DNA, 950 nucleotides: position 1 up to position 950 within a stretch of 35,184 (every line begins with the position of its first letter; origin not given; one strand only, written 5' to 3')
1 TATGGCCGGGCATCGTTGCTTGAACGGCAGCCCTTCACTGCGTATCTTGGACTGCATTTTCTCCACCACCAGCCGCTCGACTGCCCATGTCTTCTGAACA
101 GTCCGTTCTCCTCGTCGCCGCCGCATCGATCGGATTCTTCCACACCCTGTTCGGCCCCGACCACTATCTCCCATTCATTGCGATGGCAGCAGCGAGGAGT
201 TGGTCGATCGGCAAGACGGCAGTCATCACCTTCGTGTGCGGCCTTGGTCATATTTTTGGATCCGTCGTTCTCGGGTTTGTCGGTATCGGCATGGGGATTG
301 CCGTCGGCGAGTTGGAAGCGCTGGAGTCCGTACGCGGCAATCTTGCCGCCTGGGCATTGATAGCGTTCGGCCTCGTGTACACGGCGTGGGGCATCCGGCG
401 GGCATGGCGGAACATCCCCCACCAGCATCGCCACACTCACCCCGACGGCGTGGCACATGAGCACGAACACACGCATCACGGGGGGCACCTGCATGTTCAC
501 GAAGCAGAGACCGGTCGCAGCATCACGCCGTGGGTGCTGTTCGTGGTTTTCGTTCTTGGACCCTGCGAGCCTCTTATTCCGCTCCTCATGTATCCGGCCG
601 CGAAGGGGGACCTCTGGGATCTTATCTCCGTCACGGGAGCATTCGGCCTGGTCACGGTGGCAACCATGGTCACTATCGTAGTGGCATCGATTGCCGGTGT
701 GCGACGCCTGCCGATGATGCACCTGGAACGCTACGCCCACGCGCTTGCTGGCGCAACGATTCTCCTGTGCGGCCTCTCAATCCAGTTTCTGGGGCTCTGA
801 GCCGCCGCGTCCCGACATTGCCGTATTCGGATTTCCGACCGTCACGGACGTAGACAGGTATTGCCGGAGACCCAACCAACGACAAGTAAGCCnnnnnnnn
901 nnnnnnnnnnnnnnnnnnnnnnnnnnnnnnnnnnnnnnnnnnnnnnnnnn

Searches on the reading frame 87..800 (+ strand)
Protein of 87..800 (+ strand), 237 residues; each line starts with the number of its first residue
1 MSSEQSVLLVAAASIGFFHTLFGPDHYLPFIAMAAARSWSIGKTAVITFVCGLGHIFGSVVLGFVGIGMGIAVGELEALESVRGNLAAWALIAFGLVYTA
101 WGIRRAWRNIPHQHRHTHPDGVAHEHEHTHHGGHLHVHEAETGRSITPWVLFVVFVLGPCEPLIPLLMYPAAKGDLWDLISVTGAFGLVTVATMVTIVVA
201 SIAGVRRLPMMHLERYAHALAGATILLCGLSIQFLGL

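Call 22: search_protein_families(library=pfam, proteins=[window:87-800:+], max_evalue=0.001)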
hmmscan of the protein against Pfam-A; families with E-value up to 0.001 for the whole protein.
window:87-800:+ (237 aa): 1 family
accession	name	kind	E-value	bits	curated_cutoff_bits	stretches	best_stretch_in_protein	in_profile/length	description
PF13386.12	DsbD_2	-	0.00019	21.8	24.9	1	43-229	30-197/199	Cytochrome C biogenesis protein transmembrane region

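Call 57: find_encoding_contigs(protein=window:87-800:+, flank=10000, max_places=2)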
Protein window:87-800:+ (237 aa): 2 contigs read that carry it; 2 places shown.
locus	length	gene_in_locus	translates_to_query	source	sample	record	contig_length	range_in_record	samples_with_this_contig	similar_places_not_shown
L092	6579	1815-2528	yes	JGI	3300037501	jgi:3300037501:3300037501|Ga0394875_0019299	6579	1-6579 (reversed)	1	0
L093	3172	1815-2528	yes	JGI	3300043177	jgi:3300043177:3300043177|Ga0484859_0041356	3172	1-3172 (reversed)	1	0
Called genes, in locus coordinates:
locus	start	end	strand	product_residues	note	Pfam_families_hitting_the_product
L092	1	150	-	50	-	?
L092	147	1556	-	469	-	PF01979:Amidohydro_1, PF07969:Amidohydro_3 (weak)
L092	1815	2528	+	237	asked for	-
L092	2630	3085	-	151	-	-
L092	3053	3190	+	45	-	-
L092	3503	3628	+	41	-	-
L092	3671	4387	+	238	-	-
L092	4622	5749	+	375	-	-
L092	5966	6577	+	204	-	?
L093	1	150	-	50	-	?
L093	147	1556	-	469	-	PF01979:Amidohydro_1, PF07969:Amidohydro_3 (weak)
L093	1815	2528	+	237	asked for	-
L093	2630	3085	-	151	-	-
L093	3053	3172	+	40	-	?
